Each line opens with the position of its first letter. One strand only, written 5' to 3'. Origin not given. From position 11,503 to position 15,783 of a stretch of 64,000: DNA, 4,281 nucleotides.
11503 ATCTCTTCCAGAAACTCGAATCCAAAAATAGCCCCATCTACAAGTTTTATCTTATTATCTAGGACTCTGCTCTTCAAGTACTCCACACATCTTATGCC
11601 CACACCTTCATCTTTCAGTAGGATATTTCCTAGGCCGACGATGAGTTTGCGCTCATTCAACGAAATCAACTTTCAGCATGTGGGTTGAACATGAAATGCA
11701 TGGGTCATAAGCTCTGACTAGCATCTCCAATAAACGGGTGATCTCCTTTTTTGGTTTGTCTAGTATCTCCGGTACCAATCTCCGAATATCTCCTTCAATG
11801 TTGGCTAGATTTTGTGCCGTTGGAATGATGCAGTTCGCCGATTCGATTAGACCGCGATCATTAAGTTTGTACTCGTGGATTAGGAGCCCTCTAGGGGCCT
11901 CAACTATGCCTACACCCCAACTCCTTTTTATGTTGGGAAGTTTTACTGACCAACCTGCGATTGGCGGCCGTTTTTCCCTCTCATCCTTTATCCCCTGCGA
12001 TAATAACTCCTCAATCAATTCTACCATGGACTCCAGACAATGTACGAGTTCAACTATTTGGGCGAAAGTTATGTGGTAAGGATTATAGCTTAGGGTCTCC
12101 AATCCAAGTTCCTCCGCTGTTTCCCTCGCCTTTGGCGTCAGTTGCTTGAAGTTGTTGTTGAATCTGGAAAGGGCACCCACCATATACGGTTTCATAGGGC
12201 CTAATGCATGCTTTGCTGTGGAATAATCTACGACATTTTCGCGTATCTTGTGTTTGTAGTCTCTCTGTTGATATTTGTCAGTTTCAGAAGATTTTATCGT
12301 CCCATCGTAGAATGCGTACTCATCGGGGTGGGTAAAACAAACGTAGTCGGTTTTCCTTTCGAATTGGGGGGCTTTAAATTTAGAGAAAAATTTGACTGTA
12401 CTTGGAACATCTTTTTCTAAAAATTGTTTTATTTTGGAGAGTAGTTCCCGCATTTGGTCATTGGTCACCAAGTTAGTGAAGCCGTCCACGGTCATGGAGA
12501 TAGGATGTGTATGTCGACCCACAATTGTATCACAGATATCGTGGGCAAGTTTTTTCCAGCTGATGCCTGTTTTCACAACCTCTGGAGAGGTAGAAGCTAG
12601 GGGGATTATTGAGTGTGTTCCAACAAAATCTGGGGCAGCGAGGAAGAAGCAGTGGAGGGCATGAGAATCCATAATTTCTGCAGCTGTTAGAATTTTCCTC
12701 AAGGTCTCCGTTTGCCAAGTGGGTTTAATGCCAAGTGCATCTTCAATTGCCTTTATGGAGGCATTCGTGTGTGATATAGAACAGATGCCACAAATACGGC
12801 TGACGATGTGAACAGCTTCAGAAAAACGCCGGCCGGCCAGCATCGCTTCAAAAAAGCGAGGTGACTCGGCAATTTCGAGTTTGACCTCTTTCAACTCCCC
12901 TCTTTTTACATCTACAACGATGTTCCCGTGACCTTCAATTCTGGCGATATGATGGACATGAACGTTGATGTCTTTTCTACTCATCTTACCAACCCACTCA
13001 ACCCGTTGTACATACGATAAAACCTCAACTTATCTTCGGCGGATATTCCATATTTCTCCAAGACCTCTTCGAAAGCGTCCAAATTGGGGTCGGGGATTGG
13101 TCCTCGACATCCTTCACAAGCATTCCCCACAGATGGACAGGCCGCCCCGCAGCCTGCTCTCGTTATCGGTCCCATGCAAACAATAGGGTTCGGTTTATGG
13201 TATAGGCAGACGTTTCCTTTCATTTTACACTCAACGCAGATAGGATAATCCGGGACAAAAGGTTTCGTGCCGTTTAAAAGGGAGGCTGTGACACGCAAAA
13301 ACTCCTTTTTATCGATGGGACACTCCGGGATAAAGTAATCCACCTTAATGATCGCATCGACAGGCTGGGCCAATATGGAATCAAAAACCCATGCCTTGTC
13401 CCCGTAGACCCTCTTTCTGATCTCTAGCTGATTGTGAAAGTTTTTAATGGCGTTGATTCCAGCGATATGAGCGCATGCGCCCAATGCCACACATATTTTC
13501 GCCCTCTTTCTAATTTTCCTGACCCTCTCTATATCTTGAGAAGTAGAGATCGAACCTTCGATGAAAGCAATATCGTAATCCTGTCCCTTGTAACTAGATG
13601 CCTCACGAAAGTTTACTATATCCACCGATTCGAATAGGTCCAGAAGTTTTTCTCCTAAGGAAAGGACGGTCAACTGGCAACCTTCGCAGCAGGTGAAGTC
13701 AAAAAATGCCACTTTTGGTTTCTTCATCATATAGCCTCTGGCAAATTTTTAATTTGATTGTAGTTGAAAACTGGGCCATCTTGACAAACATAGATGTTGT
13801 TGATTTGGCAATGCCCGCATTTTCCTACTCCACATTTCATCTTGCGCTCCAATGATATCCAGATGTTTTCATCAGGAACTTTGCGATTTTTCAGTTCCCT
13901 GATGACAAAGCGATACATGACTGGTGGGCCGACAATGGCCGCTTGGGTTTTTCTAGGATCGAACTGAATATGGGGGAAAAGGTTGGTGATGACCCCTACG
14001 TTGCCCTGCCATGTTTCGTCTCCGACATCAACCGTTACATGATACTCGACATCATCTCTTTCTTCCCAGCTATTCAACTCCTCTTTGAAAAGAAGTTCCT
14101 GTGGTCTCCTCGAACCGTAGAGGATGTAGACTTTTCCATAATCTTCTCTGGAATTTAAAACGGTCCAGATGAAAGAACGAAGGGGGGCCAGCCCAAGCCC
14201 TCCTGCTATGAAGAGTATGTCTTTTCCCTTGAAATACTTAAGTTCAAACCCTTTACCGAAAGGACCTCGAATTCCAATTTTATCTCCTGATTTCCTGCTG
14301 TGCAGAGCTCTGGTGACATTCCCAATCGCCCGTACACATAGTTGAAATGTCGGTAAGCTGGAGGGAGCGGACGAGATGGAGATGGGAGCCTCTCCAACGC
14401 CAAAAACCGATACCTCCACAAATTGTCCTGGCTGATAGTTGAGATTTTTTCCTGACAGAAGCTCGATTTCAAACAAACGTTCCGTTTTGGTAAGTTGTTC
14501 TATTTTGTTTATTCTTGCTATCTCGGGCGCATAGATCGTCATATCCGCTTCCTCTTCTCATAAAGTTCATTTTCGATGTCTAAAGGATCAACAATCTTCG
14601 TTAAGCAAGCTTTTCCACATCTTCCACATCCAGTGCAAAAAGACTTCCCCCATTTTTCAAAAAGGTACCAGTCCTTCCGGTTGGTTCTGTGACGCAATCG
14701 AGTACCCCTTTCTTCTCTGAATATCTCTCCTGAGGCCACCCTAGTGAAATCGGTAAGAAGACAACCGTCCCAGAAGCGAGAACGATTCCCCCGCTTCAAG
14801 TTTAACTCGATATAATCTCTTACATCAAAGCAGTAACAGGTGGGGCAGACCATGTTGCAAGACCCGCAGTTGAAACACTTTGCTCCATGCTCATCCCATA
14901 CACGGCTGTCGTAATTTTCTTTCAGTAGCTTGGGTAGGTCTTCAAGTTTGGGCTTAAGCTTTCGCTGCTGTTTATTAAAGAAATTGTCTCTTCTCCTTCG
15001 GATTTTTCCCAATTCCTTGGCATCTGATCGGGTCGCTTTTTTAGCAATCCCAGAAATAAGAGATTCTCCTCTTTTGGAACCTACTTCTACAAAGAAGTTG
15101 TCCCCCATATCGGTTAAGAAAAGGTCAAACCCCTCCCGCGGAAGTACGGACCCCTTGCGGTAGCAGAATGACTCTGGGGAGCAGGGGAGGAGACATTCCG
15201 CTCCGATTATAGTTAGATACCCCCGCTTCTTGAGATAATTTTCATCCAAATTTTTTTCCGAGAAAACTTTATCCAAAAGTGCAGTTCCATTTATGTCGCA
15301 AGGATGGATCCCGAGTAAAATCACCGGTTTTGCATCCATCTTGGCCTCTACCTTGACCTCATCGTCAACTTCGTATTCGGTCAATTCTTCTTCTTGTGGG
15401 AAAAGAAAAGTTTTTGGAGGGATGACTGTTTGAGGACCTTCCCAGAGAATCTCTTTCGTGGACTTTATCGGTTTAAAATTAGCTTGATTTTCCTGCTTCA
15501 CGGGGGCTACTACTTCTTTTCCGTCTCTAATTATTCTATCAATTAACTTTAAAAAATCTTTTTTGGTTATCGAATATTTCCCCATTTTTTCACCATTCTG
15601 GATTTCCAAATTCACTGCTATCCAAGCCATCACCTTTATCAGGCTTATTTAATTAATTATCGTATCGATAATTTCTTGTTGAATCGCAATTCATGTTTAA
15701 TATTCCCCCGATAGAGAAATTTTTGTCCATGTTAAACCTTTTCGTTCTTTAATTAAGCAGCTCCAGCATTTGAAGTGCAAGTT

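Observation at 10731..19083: Nickel acquisition, regulation and use co-localised in one 8.4 kb stretch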

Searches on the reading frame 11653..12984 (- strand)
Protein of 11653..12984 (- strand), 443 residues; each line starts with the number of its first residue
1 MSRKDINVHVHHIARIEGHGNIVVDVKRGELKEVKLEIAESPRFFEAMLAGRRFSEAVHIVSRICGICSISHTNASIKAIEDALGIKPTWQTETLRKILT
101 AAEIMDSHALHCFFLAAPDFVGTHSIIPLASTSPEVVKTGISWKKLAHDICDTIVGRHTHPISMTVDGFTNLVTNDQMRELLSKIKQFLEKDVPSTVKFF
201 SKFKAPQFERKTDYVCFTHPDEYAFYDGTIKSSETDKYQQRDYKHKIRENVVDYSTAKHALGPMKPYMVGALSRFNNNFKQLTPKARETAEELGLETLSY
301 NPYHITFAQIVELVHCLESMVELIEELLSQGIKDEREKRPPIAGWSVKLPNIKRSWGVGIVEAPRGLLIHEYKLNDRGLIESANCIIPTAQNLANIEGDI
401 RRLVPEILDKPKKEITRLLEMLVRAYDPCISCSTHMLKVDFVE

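Call 3: search_protein_families(library=pfam, proteins=[window:11653-12984:-], max_evalue=0.01)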
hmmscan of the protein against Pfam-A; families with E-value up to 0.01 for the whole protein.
window:11653-12984:- (443 aa): 1 family
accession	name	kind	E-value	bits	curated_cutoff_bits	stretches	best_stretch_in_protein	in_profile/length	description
PF00374.24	NiFeSe_Hases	-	6.9e-35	121.4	25.8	2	43-128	1-86/508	Nickel-dependent hydrogenase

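Call 4: search_protein_families(library=ncbifam, proteins=[window:11653-12984:-], max_evalue=0.01)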
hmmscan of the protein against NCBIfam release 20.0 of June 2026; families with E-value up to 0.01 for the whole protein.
window:11653-12984:- (443 aa): 12 families
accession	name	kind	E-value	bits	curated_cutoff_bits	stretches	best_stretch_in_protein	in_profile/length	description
NF040832.1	sulfhyd_HydA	equivalog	5e-81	273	880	1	6-438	3-425/426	NADPH-dependent hydrogenase/sulfhydrogenase 1 subunit alpha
NF040828.1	sulfhyd_ShyA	equivalog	5.7e-80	269.2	700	1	8-438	3-414/415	NAD(P)-dependent hydrogenase/sulfhydrogenase 2 subunit alpha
NF041785.2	VhuA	equivalog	3.9e-49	167.3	800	1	8-407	4-416/418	F420-non-reducing hydrogenase Vhu subunit A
NF033181.1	NiFeSe_hydrog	equivalog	7.2e-42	143.9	600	2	8-136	4-131/507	nickel-dependent hydrogenase large subunit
TIGR03295.1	frhA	equivalog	8.7e-42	143.5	392.5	1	8-440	5-400/412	coenzyme F420 hydrogenase subunit alpha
NF045518.1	H2_NiFeSe_large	exception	1.3e-35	123.2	780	2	6-185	2-195/485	NiFeSe hydrogenase large subunit HysA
NF007778.0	PRK10467.1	equivalog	7.8e-25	87.2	969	2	8-144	5-140/567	hydrogenase 2 large subunit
NF007550.0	PRK10170.1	equivalog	2.3e-22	79.2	1101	2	9-123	20-134/597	Ni/Fe-hydrogenase large subunit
NF041786.2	VhuU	equivalog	1.4e-08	34.4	70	1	417-438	9-30/45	F420-non-reducing hydrogenase selenoprotein subunit VhuU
NF040602.1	F420_dehyd_FpoD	exception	3.7e-05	22.9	600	1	22-111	25-114/372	F420H2 dehydrogenase subunit FpoD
NF004739.1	PRK06075.1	equivalog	0.00081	18.3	360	1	17-113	13-109/384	NADH-quinone oxidoreductase subunit D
TIGR01962.1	NuoD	equivalog_domain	0.0044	16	459.35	1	19-190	17-172/386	NADH dehydrogenase (quinone) subunit D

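Call 61: find_related_loci(query=window:11653-12984:-, collection=metagenome_contigs, flank=7000)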
Query window:11653-12984:- (443 aa) in metagenome_contigs; peptide patterns used: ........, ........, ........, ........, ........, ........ (x = any residue, [..] = any of these).
69 stretches matched a pattern; 11 encode a relative of the query (tblastn E <= 1e-3); 11 distinct loci.
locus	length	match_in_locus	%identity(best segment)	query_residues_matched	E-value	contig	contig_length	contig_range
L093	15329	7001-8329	89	1-443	0e+0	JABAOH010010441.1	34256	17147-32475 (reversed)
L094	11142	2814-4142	81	1-443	0e+0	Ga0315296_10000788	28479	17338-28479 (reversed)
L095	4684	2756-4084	80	1-443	0e+0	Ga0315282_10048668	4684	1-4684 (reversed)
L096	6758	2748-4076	80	1-443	0e+0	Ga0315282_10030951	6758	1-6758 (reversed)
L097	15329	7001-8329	77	1-443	0e+0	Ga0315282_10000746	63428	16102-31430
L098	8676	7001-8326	74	1-443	0e+0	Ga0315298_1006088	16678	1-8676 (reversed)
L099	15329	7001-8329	73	1-443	0e+0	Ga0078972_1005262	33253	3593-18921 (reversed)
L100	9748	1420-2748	73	1-443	0e+0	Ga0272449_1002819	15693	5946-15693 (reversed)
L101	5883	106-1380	49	1-439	2e-141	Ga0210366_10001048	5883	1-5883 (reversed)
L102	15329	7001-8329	80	1-443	0e+0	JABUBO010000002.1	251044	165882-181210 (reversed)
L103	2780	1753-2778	68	1-342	4e-77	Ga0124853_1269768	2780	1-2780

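Call 70: search_solved_structures(query=window:11653-12984:-, max_evalue=1e-10, show_alignments=0)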
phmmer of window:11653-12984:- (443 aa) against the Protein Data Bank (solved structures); distinct sequences matched with E-value up to 1e-10: 65 (the best 60 are shown).
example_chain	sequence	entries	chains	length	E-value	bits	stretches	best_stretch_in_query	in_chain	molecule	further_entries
5yxy_A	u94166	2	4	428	8.2e-70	239.3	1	7-438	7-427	Cytosolic NiFe-hydrogenase, alpha subunit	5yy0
9nez_D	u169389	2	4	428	1.5e-68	235.1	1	7-438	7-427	Sulfhydrogenase 1 subunit alpha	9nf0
9e15_B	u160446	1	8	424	1.5e-67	231.8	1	7-435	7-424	Sulfhydrogenase 1 subunit alpha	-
9e1j_B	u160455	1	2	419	2.1e-67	231.4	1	8-435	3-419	Sulfhydrogenase 1 subunit alpha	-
5odc_F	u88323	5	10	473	3.9e-52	181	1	8-437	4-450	Methyl-viologen reducing hydrogenase subunit A | Methyl-viologen reducing hydrogenase, subunit A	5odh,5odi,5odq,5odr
9sw2_F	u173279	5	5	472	5.4e-49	170.7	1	10-437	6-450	F420-non-reducing hydrogenase subunit A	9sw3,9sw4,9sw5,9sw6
7t2r_D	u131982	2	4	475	4.5e-47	164.3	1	8-437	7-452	NiFe hydrogenase large subunit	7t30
5xf9_D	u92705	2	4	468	4.3e-44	154.5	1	8-435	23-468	NAD-reducing hydrogenase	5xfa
9sfi_g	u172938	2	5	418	1.9e-42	149.1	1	9-403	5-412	Coenzyme F420-reducing hydrogenase, alpha subunit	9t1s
3zfs_A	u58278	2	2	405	6.3e-28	101.3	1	12-191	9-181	F420-REDUCING HYDROGENASE, SUBUNIT ALPHA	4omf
1cc1_L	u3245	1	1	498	1.5e-27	100.1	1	6-129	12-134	HYDROGENASE (LARGE SUBUNIT)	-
4kl8_L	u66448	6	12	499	1.8e-27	99.8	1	6-129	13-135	Nickel-dependent hydrogenase large subunit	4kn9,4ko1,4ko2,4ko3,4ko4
5jsu_B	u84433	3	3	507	9.3e-27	97.4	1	9-204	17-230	Periplasmic [NiFeSe] hydrogenase, large subunit, selenocysteine-containing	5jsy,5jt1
9r51_A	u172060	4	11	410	1.8e-26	96.5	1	8-441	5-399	F420-reducing [NiFe]-hydrogenase from Methanothermococcus thermolithotrophicus subunit alp | F420-reducing [NiFe]-hydrogenase from Methanothermococcus thermolit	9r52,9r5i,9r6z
4ci0_A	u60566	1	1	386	4.3e-26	95.2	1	12-191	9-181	F420-REDUCING HYDROGENASE, SUBUNIT ALPHA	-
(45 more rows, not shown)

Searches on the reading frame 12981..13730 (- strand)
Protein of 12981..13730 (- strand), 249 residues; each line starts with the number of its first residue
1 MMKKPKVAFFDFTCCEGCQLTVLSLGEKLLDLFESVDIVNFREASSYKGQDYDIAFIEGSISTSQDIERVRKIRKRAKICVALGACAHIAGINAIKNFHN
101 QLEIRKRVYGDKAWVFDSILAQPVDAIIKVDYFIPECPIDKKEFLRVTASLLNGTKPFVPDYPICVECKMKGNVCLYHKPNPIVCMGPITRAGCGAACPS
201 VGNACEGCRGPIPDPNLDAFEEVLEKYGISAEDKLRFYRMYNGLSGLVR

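Call 3: search_protein_families(library=pfam, proteins=[window:12981-13730:-], max_evalue=0.01)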
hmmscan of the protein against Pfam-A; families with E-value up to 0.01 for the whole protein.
window:12981-13730:- (249 aa): 1 family
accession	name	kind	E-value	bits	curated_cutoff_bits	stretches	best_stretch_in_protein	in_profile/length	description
PF01058.29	Oxidored_q6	-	2.8e-23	82.5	27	1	15-149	1-126/128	NADH ubiquinone oxidoreductase, 20 Kd subunit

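Call 4: search_protein_families(library=ncbifam, proteins=[window:12981-13730:-], max_evalue=0.01)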
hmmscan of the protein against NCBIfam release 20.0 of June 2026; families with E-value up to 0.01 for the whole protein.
window:12981-13730:- (249 aa): 7 families
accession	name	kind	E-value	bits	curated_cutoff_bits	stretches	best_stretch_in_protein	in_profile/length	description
NF040836.1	sulfhyd_HydD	equivalog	4.4e-59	199.8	500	1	3-243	4-246/261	NADPH-dependent hydrogenase/sulfhydrogenase 1 subunit delta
NF040831.1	sulfhyd_ShyD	equivalog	8.8e-55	185.9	460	1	6-239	2-235/240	NAD(P)-dependent hydrogenase/sulfhydrogenase 2 subunit delta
NF045875.1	F420_non_VhuG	exception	4.4e-33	114.8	450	1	1-235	1-262/286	F420-non-reducing hydrogenase subunit VhuG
TIGR03294.1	FrhG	equivalog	3.4e-16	59.7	245.5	1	5-201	2-189/228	coenzyme F420 hydrogenase subunit gamma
NF011395.0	PRK14820.1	equivalog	0.0024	17.6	263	0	116-141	117-143/180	NADH-quinone oxidoreductase subunit B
NF011390.0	PRK14815.1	equivalog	0.0058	15.9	281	0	44-92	66-116/183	NADH dehydrogenase subunit B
TIGR01957.1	nuoB_fam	subfamily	0.006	16.5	142.7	0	121-142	108-129/145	NADH-quinone oxidoreductase subunit B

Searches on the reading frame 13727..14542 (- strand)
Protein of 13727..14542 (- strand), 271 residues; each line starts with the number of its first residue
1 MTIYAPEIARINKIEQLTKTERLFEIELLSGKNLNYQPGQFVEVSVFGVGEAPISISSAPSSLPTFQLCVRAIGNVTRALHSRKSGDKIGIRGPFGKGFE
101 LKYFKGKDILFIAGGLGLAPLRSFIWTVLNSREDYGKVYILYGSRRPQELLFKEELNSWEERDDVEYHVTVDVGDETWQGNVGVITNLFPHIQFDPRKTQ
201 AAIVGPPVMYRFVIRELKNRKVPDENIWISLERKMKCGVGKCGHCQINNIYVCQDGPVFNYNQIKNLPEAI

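Call 3: search_protein_families(library=pfam, proteins=[window:13727-14542:-], max_evalue=0.01)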
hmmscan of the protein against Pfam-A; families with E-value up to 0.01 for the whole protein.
window:13727-14542:- (271 aa): 3 families
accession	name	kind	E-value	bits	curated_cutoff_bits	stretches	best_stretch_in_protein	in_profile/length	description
PF00175.26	NAD_binding_1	-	7.1e-17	62.5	22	1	111-213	1-107/109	Oxidoreductase NAD-binding domain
PF10418.14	DHODB_Fe-S_bind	-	2.4e-12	46.8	23.9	1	232-264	1-40/41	Iron-sulfur cluster binding domain of dihydroorotate dehydrogenase B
PF00970.30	FAD_binding_6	-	2e-06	28.5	21.1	1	10-97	3-96/99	Oxidoreductase FAD-binding domain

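Call 4: search_protein_families(library=ncbifam, proteins=[window:13727-14542:-], max_evalue=0.01)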
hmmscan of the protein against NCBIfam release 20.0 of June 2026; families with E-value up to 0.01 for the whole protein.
window:13727-14542:- (271 aa): 29 families (the best 25 are shown)
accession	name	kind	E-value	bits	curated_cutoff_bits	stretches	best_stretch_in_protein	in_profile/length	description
NF006220.0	PRK08345.1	subfamily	3.1e-84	282.7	395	1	3-266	7-289/294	cytochrome-c3 hydrogenase subunit gamma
TIGR02911.1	sulfite_red_B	equivalog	6.6e-72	241.7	288.6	1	3-267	2-259/261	anaerobic sulfite reductase subunit AsrB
NF040830.1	sulfhyd_ShyC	equivalog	5.7e-68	229.2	600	1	4-263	4-280/288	NAD(P)-dependent hydrogenase/sulfhydrogenase 2 subunit gamma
NF040835.1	sulfhyd_HydG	equivalog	6.4e-63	212.7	650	1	4-268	15-288/292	NADPH-dependent hydrogenase/sulfhydrogenase 1 subunit gamma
NF000796.0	PRK00054.1-1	equivalog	8e-49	166.2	224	1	6-266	3-237/254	dihydroorotate dehydrogenase electron transfer subunit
NF000798.0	PRK00054.1-3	equivalog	2.1e-26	93.1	219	1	20-264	17-242/244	dihydroorotate dehydrogenase electron transfer subunit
NF004862.0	PRK06222.1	subfamily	8.9e-24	84.5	220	1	11-264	4-248/281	sulfide/dihydroorotate dehydrogenase-like FAD/NAD-binding protein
NF000799.0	PRK00054.1-4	equivalog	1.4e-23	83.3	314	1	21-263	17-255/258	dihydroorotate dehydrogenase electron transfer subunit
NF009414.0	PRK12778.1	equivalog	1.6e-22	79.6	1103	1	35-264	27-248/752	bifunctional dihydroorotate dehydrogenase B NAD binding subunit/NADPH-dependent glutamate synthase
NF000797.0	PRK00054.1-2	equivalog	2.9e-21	75.9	270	1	12-263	18-264/267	dihydroorotate dehydrogenase electron transfer subunit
NF040810.1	BenC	equivalog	3.3e-21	75.8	430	1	9-228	107-326/333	benzoate 1,2-dioxygenase electron transfer component BenC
NF045803.1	MethMoxFADbindMmoC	equivalog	6.4e-21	74.5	500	1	7-229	110-337/343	aromatic/alkene monooxygenase hydroxylase FAD-binding subunit MmoC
TIGR01941.1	nqrF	equivalog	1.6e-20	73.4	295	1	72-228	238-399/405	NADH:ubiquinone reductase (Na(+)-transporting) subunit F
NF005963.0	PRK08051.1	equivalog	3.4e-17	62.5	230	1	10-226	7-224/233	NAD(P)H-flavin reductase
NF008822.0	PRK11872.1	equivalog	2.7e-16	59.5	402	1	9-228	109-331/341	anthranilate 1,2-dioxygenase electron transfer component AntC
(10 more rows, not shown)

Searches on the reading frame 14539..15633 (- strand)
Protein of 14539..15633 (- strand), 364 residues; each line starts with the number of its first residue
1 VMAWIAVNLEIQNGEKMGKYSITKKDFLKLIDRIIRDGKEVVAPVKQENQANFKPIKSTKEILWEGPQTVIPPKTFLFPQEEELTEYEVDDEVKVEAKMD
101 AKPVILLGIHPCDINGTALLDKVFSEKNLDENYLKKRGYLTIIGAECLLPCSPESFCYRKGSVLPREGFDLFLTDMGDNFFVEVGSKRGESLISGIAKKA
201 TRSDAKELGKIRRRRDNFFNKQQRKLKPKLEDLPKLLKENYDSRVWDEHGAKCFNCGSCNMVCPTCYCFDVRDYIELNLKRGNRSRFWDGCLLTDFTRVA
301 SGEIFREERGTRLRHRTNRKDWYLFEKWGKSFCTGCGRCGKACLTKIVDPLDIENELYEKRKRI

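Call 3: search_protein_families(library=pfam, proteins=[window:14539-15633:-], max_evalue=0.01)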
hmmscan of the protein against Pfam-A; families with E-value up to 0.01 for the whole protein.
window:14539-15633:- (364 aa): 10 families
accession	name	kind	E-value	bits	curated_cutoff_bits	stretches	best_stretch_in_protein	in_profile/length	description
PF17179.9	Fer4_22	-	3.5e-28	98.7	27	1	252-347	1-95/95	4Fe-4S dicluster domain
PF12838.12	Fer4_7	-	5.2e-07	30.5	27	0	244-265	29-50/52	4Fe-4S dicluster domain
PF13187.11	Fer4_9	-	3.5e-06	27.4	27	0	333-357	2-26/52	4Fe-4S dicluster domain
PF13484.11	Fer4_16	-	0.00039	21.6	30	0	247-264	47-64/66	4Fe-4S double cluster binding domain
PF13534.11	Fer4_17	-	0.00041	21.3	22.2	0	245-264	38-57/61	4Fe-4S dicluster domain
PF12797.12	Fer4_2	-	0.001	19.3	24.5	0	252-265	9-22/22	4Fe-4S binding domain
PF14697.11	Fer4_21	-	0.0013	19.2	35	0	251-267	39-55/59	4Fe-4S dicluster domain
PF13746.11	Fer4_18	-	0.0022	18.6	27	0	241-277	50-83/114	4Fe-4S dicluster domain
PF00037.32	Fer4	-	0.0026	18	21.1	0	252-265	7-20/24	4Fe-4S binding domain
PF13237.11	Fer4_10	-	0.0069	16.7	25.5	0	250-343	6-52/53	4Fe-4S dicluster domain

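Call 4: search_protein_families(library=ncbifam, proteins=[window:14539-15633:-], max_evalue=0.01)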
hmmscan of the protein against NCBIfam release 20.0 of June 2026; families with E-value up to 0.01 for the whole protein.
window:14539-15633:- (364 aa): 14 families
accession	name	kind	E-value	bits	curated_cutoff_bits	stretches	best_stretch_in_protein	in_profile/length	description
NF040829.1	sulfhyd_ShyB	equivalog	1.1e-56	192.2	690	1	23-348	7-321/334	NAD(P)-dependent hydrogenase/sulfhydrogenase 2 subunit beta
NF040833.1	sulfhyd_HydB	equivalog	8.5e-55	186.1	750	1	24-347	8-326/367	NADPH-dependent hydrogenase/sulfhydrogenase 1 subunit beta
TIGR02910.1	sulfite_red_A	equivalog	9.4e-39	133.6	323.15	1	20-347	3-317/334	anaerobic sulfite reductase subunit AsrA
NF038196.1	ferrodoxin_EFR1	subfamily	4.8e-05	23.5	75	0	176-265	110-198/242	EFR1 family ferrodoxin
TIGR02936.1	fdxN_nitrog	equivalog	0.00029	20.9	80.55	0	328-354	18-44/91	ferredoxin III, nif-specific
TIGR02512.1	FeFe_hydrog_A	subfamily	0.00029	19.8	405.95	0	251-313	50-111/375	[FeFe] hydrogenase, group A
NF009053.0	PRK12387.1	subfamily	0.00045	20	204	0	239-266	61-88/180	formate hydrogenlyase complex iron-sulfur subunit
NF006076.0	PRK08222.1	equivalog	0.0011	18.8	270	0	240-266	62-88/181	hydrogenase 4 subunit H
TIGR01971.1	NuoI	subfamily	0.0013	18.3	113.05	0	251-266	81-96/121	NADH-quinone oxidoreductase, chain I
NF010590.0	PRK13984.1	equivalog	0.0021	16.2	946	0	318-355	39-74/611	putative oxidoreductase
NF004914.0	PRK06273.1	equivalog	0.003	17.3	163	0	327-353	47-73/167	ferredoxin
NF040864.1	HgcB_ferredoxin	equivalog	0.0031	17.3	99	0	251-265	14-28/93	mercury methylation ferredoxin HgcB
NF005504.0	PRK07118.1-3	equivalog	0.006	16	437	0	332-349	172-189/293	Fe-S cluster domain-containing protein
NF040612.1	F420_dehyd_FpoI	exception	0.0065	16.3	180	0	250-275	41-66/135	F420H2 dehydrogenase subunit FpoI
